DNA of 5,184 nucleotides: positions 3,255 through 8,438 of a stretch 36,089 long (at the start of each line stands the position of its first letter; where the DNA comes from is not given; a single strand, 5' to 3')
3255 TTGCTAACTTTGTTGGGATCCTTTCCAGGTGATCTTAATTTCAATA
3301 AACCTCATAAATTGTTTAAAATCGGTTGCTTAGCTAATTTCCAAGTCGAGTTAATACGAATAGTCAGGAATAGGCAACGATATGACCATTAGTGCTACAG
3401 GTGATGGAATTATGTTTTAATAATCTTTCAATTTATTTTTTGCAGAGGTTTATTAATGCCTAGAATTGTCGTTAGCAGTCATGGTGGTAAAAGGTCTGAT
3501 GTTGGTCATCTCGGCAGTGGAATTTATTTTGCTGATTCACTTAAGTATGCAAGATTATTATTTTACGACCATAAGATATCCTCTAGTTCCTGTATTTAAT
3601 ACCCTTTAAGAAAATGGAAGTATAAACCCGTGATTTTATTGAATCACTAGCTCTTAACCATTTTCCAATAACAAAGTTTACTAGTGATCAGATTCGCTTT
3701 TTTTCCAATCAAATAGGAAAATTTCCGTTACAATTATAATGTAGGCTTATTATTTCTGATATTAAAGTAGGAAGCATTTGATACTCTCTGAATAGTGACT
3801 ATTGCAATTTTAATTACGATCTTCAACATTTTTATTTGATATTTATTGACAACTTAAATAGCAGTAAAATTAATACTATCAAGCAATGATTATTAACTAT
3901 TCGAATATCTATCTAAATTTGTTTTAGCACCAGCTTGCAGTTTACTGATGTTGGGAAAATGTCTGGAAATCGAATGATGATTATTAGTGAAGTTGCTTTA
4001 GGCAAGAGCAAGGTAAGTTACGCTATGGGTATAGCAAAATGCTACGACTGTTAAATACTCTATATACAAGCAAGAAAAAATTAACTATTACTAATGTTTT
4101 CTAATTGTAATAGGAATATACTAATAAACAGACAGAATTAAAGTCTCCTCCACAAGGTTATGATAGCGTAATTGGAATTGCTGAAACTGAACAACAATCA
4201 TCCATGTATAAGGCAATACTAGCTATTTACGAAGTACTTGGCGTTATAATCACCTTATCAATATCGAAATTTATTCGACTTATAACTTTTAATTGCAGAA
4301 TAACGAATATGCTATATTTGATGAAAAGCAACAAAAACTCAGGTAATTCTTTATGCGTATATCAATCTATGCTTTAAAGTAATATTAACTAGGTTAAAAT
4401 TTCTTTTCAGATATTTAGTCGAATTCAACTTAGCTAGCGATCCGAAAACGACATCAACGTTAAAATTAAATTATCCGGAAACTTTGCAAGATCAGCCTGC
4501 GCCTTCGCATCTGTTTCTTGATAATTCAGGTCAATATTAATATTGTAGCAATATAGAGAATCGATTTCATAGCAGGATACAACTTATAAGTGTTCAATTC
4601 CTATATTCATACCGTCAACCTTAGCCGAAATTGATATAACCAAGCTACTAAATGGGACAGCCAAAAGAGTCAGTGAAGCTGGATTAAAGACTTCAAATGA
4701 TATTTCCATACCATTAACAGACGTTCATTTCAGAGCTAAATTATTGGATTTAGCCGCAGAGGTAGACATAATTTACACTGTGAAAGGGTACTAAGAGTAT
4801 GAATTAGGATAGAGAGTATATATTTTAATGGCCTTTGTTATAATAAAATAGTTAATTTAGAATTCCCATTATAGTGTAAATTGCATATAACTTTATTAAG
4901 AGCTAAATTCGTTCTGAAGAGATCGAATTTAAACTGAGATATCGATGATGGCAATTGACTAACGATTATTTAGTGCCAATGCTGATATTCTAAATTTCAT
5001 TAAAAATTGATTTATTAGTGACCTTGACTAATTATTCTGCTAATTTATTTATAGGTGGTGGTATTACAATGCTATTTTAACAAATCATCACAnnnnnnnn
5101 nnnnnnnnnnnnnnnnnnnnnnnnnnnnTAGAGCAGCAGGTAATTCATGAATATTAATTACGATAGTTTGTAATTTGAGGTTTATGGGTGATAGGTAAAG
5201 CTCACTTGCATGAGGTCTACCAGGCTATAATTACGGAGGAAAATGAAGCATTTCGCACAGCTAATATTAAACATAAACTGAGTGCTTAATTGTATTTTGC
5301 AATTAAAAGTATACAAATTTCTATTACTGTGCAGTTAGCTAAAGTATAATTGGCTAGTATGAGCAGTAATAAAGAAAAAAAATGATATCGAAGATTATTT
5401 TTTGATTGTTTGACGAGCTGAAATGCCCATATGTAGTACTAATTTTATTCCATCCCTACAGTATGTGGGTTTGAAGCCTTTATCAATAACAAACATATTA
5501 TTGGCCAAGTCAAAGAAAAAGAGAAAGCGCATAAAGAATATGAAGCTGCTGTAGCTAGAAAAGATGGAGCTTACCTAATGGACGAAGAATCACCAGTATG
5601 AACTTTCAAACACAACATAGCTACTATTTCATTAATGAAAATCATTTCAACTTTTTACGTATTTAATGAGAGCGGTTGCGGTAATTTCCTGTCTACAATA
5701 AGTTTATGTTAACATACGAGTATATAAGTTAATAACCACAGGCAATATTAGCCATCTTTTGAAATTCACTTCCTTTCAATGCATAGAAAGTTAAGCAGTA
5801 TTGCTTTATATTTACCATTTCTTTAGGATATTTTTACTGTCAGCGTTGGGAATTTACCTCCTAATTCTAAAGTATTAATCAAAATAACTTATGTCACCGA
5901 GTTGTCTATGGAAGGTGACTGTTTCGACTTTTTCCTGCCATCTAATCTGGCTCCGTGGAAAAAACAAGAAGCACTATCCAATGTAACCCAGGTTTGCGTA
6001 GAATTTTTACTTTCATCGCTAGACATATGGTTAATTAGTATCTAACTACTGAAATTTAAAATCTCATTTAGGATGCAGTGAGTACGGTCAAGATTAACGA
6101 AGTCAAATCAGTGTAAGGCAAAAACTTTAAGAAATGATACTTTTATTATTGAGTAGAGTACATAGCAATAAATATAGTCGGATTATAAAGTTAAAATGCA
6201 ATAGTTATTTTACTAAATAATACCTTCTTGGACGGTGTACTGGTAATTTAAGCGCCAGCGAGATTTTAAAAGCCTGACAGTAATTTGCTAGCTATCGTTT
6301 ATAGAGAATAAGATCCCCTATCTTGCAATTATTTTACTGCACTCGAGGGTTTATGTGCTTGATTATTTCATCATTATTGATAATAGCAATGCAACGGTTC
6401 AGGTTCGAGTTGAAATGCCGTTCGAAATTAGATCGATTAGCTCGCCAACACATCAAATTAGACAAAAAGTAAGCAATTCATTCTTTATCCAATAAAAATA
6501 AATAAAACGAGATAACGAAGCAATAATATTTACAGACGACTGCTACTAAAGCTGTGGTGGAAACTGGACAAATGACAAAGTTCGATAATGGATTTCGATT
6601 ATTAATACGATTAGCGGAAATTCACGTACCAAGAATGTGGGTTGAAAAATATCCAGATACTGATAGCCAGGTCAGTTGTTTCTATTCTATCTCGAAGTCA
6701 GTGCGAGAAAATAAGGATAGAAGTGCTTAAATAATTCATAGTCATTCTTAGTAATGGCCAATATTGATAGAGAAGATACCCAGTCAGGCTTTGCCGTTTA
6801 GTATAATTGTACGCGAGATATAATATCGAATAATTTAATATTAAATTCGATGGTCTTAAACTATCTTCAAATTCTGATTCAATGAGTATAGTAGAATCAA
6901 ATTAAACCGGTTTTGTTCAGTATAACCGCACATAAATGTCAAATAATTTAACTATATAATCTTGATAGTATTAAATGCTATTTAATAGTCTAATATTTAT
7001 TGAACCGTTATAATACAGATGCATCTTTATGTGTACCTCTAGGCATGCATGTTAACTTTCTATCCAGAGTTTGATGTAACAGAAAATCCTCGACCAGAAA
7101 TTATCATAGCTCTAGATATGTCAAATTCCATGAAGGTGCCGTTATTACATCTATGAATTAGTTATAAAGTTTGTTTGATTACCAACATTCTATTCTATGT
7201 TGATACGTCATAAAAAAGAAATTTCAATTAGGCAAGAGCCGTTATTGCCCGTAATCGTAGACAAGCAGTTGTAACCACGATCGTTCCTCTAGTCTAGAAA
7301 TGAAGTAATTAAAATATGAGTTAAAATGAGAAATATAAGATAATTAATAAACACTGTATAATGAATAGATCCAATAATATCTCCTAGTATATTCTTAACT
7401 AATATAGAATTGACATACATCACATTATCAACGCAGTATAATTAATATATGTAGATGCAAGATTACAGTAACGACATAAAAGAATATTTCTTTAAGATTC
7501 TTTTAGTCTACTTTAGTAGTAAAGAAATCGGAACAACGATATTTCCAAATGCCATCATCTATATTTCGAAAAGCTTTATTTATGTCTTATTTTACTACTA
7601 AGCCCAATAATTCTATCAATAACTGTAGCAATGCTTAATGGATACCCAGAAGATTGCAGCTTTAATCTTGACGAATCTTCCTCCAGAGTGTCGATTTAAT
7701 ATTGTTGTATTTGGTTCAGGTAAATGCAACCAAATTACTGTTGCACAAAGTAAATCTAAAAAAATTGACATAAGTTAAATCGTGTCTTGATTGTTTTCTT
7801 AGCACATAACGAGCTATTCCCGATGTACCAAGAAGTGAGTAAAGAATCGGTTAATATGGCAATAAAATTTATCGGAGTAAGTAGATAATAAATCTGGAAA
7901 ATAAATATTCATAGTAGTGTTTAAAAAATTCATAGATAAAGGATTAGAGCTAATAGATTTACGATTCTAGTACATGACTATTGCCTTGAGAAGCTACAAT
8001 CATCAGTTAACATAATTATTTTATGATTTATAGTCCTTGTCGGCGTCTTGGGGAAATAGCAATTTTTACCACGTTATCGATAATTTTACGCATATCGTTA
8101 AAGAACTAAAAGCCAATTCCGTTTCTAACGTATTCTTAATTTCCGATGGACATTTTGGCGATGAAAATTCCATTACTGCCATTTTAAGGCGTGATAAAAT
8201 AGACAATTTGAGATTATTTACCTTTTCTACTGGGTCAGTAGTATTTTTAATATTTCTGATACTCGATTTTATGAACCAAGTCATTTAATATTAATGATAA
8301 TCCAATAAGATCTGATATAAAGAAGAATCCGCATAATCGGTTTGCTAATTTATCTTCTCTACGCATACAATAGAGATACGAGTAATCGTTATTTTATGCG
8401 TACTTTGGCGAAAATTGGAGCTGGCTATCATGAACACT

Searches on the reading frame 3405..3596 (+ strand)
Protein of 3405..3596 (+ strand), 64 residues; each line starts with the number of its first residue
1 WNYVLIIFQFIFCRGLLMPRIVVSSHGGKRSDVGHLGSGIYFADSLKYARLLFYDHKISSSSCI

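Call 33: search_protein_families(library=pfam, max_evalue=5, proteins=[window:3405-3596:+])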
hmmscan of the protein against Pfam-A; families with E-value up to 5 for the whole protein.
window:3405-3596:+ (64 aa): 1 family
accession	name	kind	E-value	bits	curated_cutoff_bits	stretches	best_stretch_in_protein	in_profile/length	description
PF00644.27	PARP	-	0.2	11.6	26.7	1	11-49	64-96/199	Poly(ADP-ribose) polymerase catalytic domain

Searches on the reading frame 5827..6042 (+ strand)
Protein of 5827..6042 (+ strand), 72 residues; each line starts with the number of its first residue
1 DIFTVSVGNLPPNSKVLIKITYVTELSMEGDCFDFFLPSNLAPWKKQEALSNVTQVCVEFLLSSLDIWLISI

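Call 33: search_protein_families(library=pfam, max_evalue=5, proteins=[window:5827-6042:+])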
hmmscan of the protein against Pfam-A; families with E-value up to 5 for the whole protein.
window:5827-6042:+ (72 aa): 1 family
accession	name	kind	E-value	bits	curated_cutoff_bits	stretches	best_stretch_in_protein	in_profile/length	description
PF08487.16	VIT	-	0.00021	21.8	26.5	1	1-22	90-111/111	Vault protein inter-alpha-trypsin domain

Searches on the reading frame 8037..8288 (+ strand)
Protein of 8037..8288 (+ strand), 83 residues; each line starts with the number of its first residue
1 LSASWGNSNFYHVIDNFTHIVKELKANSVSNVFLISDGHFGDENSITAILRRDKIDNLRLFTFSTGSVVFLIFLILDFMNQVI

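Call 9: search_protein_families(library=pfam, max_evalue=1, proteins=[window:8037-8288:+])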
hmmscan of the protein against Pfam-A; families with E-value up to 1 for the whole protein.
window:8037-8288:+ (83 aa): 1 family
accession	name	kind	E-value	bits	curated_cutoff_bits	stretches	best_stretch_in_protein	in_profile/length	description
PF00092.34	VWA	-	0.057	14.1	23.8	1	8-68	83-142/174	von Willebrand factor type A domain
